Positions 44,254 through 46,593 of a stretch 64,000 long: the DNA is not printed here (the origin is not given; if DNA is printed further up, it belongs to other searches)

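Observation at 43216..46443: Domain-permuted PEP-utilising phosphotransferase tightly coupled to an MFS transporter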

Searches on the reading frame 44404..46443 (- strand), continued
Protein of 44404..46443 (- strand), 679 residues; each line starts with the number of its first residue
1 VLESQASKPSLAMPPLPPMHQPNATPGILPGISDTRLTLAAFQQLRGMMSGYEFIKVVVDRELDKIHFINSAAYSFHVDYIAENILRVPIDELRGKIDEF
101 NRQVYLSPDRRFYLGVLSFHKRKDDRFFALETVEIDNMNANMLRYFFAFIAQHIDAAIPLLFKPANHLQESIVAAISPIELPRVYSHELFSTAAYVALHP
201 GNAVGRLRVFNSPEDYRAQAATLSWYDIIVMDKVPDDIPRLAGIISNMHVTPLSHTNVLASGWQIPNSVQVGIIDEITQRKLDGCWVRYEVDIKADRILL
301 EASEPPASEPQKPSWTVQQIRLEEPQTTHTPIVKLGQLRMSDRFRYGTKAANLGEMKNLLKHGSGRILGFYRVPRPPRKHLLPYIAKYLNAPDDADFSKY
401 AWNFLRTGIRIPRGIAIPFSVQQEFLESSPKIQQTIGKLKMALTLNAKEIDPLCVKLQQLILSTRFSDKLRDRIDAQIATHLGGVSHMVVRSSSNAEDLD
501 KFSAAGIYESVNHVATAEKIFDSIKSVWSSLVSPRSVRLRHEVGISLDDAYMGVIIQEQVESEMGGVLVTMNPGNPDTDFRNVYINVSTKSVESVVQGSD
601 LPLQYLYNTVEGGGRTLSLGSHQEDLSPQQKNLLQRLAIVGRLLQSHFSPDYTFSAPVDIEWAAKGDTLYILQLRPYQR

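Call 11: find_related_loci(query=A1, collection=genome_contigs, flank=6000)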
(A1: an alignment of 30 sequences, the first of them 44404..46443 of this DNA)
Query A1 (679 aa) in genome_contigs; peptide patterns used: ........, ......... (x = any residue, [..] = any of these).
572 stretches matched a pattern; 526 encode a relative of the query (tblastn E <= 1e-3); the best 80 are kept; 80 distinct loci.
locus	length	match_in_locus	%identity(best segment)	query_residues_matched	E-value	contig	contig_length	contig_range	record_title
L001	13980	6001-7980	64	19-677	0e+0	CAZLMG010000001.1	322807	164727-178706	MAG TPA_asm: uncultured Oligoflexales bacterium isolate SRP319275_co1_345 genome assembly, contig: NODE_6_length_322807_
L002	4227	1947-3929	61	17-677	0e+0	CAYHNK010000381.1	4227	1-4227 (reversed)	MAG TPA_asm: uncultured Bdellovibrionales bacterium isolate ERP119705_co13_447 genome assembly, contig: NODE_26878_lengt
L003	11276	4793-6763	62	22-679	0e+0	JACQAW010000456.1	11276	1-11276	MAG: Deltaproteobacteria bacterium isolate NC_groundwater_926_Pr1_S-0.2um_57_13 Montesol18-Sp2_coassembly_scaffold_12072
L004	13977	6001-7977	62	15-679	0e+0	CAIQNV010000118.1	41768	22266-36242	MAG: uncultured Elusimicrobia bacterium isolate MJ-time_bin-2640 genome assembly, contig: bin-2640:118/157, whole genome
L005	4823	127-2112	63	22-679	0e+0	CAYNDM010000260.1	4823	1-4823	MAG TPA_asm: uncultured Bacteriovoracaceae bacterium isolate SRP144015_co1_124 genome assembly, contig: NODE_7188_length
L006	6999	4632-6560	63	35-677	0e+0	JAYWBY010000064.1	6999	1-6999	MAG: Pseudomonadota bacterium isolate GL94_DN_concoct_230 GL94_DN_concoct_230_63, whole genome shotgun sequence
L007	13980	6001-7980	63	25-679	0e+0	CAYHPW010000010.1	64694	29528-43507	MAG TPA_asm: uncultured Bacteriovoracaceae bacterium isolate ERP119705_co14_164 genome assembly, contig: NODE_215_length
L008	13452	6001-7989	61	16-679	0e+0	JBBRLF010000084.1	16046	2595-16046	MAG: candidate division WWE3 bacterium isolate La1_concoct.242 LA1C_C.242_k141_3130530L_16046_cov_10.0000, whole genome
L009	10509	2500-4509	61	28-679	0e+0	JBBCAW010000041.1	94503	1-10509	Bdellovibrionota bacterium FG-1 24155C00041.1, whole genome shotgun sequence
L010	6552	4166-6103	64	36-679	0e+0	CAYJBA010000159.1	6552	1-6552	MAG TPA_asm: uncultured Bacteriovoracaceae bacterium isolate ERP119705_co9_199 genome assembly, contig: NODE_18571_lengt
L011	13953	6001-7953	61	28-679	0e+0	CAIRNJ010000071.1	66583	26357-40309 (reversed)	MAG: uncultured Elusimicrobia bacterium isolate MJ_bin-1308 genome assembly, contig: bin-1308:071/112, whole genome shot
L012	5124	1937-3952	60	19-679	0e+0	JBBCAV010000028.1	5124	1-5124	Bdellovibrionota bacterium FG-2 24156C00028.1, whole genome shotgun sequence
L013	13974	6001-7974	61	27-677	0e+0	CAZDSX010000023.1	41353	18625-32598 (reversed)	MAG TPA_asm: uncultured Bacteriovorax sp. isolate SRP193358_co1_117 genome assembly, contig: NODE_1824_length_41353_cov_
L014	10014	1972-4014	60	7-679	0e+0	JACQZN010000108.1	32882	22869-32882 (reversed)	MAG: Candidatus Wallbacteria bacterium isolate NC_groundwater_1568_Pr4_S-0.65um_68_21 SR1-18-Sp65_coassembly_scaffold_55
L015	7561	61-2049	60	15-677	0e+0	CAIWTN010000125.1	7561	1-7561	MAG: uncultured proteobacterium isolate Loclat_bin-10810 genome assembly, contig: bin-10810:125/252, whole genome shotgu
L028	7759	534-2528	59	32-679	0e+0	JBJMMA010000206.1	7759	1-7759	MAG: Bdellovibrionia bacterium isolate H1_18_all_fractions_metab_8_52_9 k255_6401651, whole genome shotgun sequence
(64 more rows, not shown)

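Call 17: predict_structure(alignment_id=A1)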
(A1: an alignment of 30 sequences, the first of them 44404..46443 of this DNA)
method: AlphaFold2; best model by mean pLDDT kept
length: 679 residues; sequences in the alignment: 30
mean_pLDDT: 82.0   pTM: 0.53
mean pLDDT of the five models: 82.0, 81.8, 80.2, 79.2, 78.0
residues with pLDDT >= 90: 248; 70-90: 322; 50-70: 70; < 50: 39
segments of 3 or more residues with pLDDT < 50: 1-26, 316-325
pLDDT, mean of each block of 10 residues (from residue 1): 32 32 51 89 87 92 94 89 89 85 85 93 82 88 94 87 88 85 77 84 93 88 90 81 88 67 84 92 94 89 81 47 56 93 88 93 82 64 82 84 93 94 88 83 77 93 92 93 89 76 55 77 91 82 74 90 88 71 87 68 87 84 87 93 85 74 92 77
secondary structure, 60 per line:
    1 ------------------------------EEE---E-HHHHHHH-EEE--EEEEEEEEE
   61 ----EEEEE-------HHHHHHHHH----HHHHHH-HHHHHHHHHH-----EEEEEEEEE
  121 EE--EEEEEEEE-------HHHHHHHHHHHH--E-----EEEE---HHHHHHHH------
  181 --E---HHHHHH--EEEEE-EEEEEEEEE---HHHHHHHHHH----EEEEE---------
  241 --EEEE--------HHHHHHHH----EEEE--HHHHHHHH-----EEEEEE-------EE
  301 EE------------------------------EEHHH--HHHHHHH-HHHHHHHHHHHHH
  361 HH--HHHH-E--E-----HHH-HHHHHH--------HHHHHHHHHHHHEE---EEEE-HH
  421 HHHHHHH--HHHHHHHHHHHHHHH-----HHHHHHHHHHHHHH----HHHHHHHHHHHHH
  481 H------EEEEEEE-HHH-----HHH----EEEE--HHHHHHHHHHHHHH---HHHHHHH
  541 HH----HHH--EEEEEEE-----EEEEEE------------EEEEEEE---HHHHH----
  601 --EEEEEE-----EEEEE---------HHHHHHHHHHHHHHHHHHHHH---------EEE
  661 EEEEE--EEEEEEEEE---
elements in order: E31-33 H39-45 E47-49 E52-60 E65-69 H77-85 H90-95 H97-106 E112-122 E125-132 H140-151 E160-163 H167-174 H187-192 E195-199 E201-209 H213-222 E227-231 E243-246 H255-262 E267-270 H273-280 E286-291 E299-302 H340-346 H348-362 H365-368 H383-388 H397-408 E414-417 H419-427 H430-444 H450-463 H468-481 E488-494 E511-514 H517-530 H534-542 E552-558 E564-569 E582-588 H592-596 E603-608 E614-618 H628-648 E658-665 E668-676

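Call 20: fold_search(model_id=the predicted structure, library=pdb)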
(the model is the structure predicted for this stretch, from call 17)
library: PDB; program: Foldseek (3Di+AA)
matches with E <= 10: 709; with E <= 0.001: 17
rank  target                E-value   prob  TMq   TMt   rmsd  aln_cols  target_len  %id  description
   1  5hv1                  9.1e-16  1.00  0.38  0.31   6.4       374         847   21  Rifampin phosphotransferase in complex with AMPPNP and rifampin from Listeria monocytogenes (released 2016-03-30)
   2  5hv3                  9.6e-16  1.00  0.38  0.30   7.3       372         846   21  Rifampin phosphotransferase G527Y mutant in complex with AMPPNP from Listeria monocytogenes (released 2016-03-30)
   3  5hv2                  3.3e-14  1.00  0.36  0.30   6.9       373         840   20  Rifampin phosphotransferase G527Y mutant from Listeria monocytogenes (released 2016-03-30)
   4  2ols                  3.3e-14  1.00  0.36  0.34   5.2       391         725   20  The crystal structure of the phosphoenolpyruvate synthase from Neisseria meningitidis (released 2007-02-20)
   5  9goj                  5.5e-14  1.00  0.29  0.53   8.1       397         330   18  Crystal structure of HpeI from Rhodococcus rhodochrous GD02 (released 2025-05-21)
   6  5hv6_B                5.8e-14  1.00  0.35  0.77   6.8       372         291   19  The ATP binding domain of rifampin phosphotransferase from Listeria monocytogenes (released 2016-03-30)
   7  5hv6_A                6.0e-13  1.00  0.36  0.75   6.9       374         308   20  The ATP binding domain of rifampin phosphotransferase from Listeria monocytogenes (released 2016-03-30)
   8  5fbs                  1.9e-11  1.00  0.33  0.29   7.4       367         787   17  Crystal structure of rifampin phosphotransferase RPH-Lm from Listeria monocytogenes in complex with ADP and magnesium (released 2016-01-13)
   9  2dik                  1.4e-06  1.00  0.27  0.21  10.1       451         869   13  R337A MUTANT OF PYRUVATE PHOSPHATE DIKINASE (released 1999-09-13)
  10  1kbl                  1.9e-06  1.00  0.28  0.22   6.8       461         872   13  PYRUVATE PHOSPHATE DIKINASE (released 2002-01-30)
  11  5fbt                  1.9e-06  1.00  0.21  0.19   6.7       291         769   16  Crystal structure of rifampin phosphotransferase RPH-Lm from Listeria monocytogenes in complex with rifampin (released 2015-12-30)
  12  1jde                  2.5e-05  1.00  0.27  0.22   6.6       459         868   14  K22A mutant of pyruvate, phosphate dikinase (released 2001-11-28)
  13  5jvj_A                2.8e-05  1.00  0.18  0.15  18.1       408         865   15  C4-type pyruvate phosphate dikinase: different conformational states of the nucleotide binding domain in the dimer (released 2017-04-05)
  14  5jvn                  3.3e-05  1.00  0.19  0.15  13.7       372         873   14  C3-type pyruvate phosphate dikinase: intermediate state of the central domain in the swiveling mechanism (released 2017-04-05)
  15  5lu4_A                4.9e-05  1.00  0.27  0.22  10.3       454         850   14  C4-type pyruvate phosphate dikinase: conformational intermediate of central domain in the swiveling mechanism (released 2017-05-24)
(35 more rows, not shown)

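Call 38: find_encoding_contigs(protein=P0001, flank=4000, max_places=2)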
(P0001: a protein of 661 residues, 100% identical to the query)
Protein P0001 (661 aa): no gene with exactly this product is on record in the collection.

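Call 69: search_dna_similar(query=window:44404-46443:-, collection=plasmids, mode=protein, max_evalue=1e-20, max_rows=15)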
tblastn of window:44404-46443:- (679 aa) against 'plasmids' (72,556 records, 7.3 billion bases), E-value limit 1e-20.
Records with a match: 3; places in all: 3; records where one place covers at least 80% of the query: 3.
Best place of each record, by identity: <60% 3.
By first word of the organism name: Streptomyces 3.
By predicted mobility (MOB-suite, as given by PLSDB): non-mobilizable 2; mobilizable 1.
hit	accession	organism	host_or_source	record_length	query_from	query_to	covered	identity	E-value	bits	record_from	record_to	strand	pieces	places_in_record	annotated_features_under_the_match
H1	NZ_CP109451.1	Streptomyces sp. NBC_01471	-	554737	26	677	96%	47.2%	6e-173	555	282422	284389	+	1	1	PEP/pyruvate-binding domain-containing protein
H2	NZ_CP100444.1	Streptomyces rimosus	pure culture,OTC cluster deletion ...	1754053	37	677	94%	47.9%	7e-176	563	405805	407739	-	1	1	record has no annotation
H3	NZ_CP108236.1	Streptomyces sp. NBC_00080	-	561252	37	677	94%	47.2%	5e-169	543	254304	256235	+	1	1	PEP/pyruvate-binding domain-containing protein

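Call 70: list_cluster_members(proteins=[P0001, P0104, P0014])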
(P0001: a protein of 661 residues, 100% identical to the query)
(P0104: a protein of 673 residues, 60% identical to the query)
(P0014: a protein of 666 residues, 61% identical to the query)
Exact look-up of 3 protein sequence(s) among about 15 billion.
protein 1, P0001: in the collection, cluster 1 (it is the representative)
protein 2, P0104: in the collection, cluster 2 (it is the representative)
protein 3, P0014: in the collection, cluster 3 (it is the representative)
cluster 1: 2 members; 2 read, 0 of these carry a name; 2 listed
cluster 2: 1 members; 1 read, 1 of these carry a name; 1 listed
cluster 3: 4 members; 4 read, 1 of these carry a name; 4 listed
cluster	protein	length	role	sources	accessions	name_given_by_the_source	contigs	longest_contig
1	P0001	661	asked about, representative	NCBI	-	-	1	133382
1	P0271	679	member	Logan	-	-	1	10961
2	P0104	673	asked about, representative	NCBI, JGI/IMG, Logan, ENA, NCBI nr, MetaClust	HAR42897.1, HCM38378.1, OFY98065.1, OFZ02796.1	MAG TPA: phosphoenolpyruvate synthase [Bdellovibrionales bacterium] | MAG: phosphoenolpyruvate synthase [Bdellovibrionales bacterium GWB1_52_6] | status=active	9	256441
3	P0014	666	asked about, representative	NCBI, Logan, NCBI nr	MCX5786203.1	MAG: phosphoenolpyruvate synthase [Elusimicrobia bacterium] | phosphoenolpyruvate synthase [Elusimicrobiota bacterium]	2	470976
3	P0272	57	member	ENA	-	-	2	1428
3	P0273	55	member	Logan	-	-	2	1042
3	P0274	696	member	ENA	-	-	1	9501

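Call 71: get_annotated_region(hit=H1, flank=9000)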
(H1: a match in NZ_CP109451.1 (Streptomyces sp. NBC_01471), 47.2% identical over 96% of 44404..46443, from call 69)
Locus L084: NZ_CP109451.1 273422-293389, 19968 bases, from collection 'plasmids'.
description: Streptomyces sp. NBC_01471 plasmid unnamed1, complete sequence
organism: Streptomyces sp. NBC_01471 (NCBI taxid 2903879)
taxonomy: Bacteria; Actinomycetota; Actinomycetes; Kitasatosporales; Streptomycetaceae; Streptomyces; Streptomyces sp. NBC 01471
host: -; source: -; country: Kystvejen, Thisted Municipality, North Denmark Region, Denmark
typing (MOB-suite, as given by PLSDB): non-mobilizable
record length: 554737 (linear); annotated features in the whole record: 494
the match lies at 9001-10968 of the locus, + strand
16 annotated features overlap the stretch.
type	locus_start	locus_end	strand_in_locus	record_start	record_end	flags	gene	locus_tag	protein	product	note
CDS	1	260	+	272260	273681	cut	-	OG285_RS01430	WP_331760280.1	threonine/serine exporter family protein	GO:0055085 - transmembrane transport [Evidence IEA]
CDS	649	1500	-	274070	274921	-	-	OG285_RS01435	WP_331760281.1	class I SAM-dependent methyltransferase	-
CDS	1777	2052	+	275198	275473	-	-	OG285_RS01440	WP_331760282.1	hypothetical protein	-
CDS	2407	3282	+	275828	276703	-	-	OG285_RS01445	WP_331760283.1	aminoglycoside phosphotransferase family protein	GO:0016310 - phosphorylation [Evidence IEA]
CDS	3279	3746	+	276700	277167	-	-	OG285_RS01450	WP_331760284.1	NUDIX domain-containing protein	-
CDS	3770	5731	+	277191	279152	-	-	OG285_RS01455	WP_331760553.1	ABC transporter ATP-binding protein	-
CDS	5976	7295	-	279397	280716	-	-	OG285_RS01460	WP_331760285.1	PAS and helix-turn-helix domain-containing protein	-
CDS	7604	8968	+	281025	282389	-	-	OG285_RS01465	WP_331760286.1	ATP-grasp domain-containing protein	-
CDS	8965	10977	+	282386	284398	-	-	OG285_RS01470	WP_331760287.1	PEP/pyruvate-binding domain-containing protein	GO:0016310 - phosphorylation [Evidence IEA]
CDS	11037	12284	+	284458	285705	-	-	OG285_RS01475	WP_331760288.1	MFS transporter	GO:0055085 - transmembrane transport [Evidence IEA]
CDS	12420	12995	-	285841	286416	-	-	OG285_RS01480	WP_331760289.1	CGNR zinc finger domain-containing protein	-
CDS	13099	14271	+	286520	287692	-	-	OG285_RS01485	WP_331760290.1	epoxide hydrolase family protein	-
CDS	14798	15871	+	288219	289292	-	-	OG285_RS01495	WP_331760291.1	C40 family peptidase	GO:0006508 - proteolysis [Evidence IEA]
CDS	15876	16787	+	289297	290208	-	-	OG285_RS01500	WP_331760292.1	hypothetical protein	-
CDS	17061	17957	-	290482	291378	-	-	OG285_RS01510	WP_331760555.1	alpha/beta hydrolase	-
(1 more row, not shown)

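Call 72: get_annotated_region(hit=H3, flank=9000)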
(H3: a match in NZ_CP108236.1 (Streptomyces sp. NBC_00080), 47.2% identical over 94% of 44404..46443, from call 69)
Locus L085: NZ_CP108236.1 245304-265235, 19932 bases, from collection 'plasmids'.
description: Streptomyces sp. NBC_00080 plasmid unnamed1, complete sequence
organism: Streptomyces sp. NBC_00080 (NCBI taxid 2975645)
taxonomy: Bacteria; Actinomycetota; Actinomycetes; Kitasatosporales; Streptomycetaceae; Streptomyces; Streptomyces sp. NBC 00080
host: -; source: -; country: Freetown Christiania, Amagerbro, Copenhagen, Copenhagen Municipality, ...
typing (MOB-suite, as given by PLSDB): non-mobilizable; replicon rep_cluster_43
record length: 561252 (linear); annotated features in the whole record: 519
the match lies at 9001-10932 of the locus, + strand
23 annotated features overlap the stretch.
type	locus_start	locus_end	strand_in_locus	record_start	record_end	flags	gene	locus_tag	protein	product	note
CDS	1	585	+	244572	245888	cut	-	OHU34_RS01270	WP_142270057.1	aminotransferase class I/II-fold pyridoxal phosphate-dependent enzyme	GO:0009058 - biosynthetic process [Evidence IEA]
CDS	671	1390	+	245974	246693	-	-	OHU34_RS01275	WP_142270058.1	glutamine amidotransferase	-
CDS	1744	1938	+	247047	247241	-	-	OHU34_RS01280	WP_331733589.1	hypothetical protein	-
CDS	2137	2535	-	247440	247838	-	-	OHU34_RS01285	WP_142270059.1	hypothetical protein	-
CDS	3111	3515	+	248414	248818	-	-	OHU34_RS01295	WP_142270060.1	hypothetical protein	-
CDS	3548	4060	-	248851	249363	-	-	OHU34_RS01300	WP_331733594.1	hypothetical protein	-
CDS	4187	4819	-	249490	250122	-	-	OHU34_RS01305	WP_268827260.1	hypothetical protein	-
CDS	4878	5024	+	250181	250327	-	-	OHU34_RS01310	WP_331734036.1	hypothetical protein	-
CDS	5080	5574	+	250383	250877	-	-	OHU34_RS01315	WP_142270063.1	lamin tail domain-containing protein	-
CDS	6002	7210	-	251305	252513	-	-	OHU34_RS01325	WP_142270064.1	PAS domain S-box protein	-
CDS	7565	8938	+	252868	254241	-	-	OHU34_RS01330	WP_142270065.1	ATP-grasp domain-containing protein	-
CDS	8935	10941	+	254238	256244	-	-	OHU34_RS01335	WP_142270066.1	PEP/pyruvate-binding domain-containing protein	GO:0016310 - phosphorylation [Evidence IEA]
CDS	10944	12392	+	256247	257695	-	-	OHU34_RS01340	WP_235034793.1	MFS transporter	GO:0055085 - transmembrane transport [Evidence IEA]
CDS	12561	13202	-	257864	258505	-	-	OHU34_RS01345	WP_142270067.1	hypothetical protein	-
CDS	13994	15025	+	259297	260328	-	-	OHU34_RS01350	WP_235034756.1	sporulation protein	-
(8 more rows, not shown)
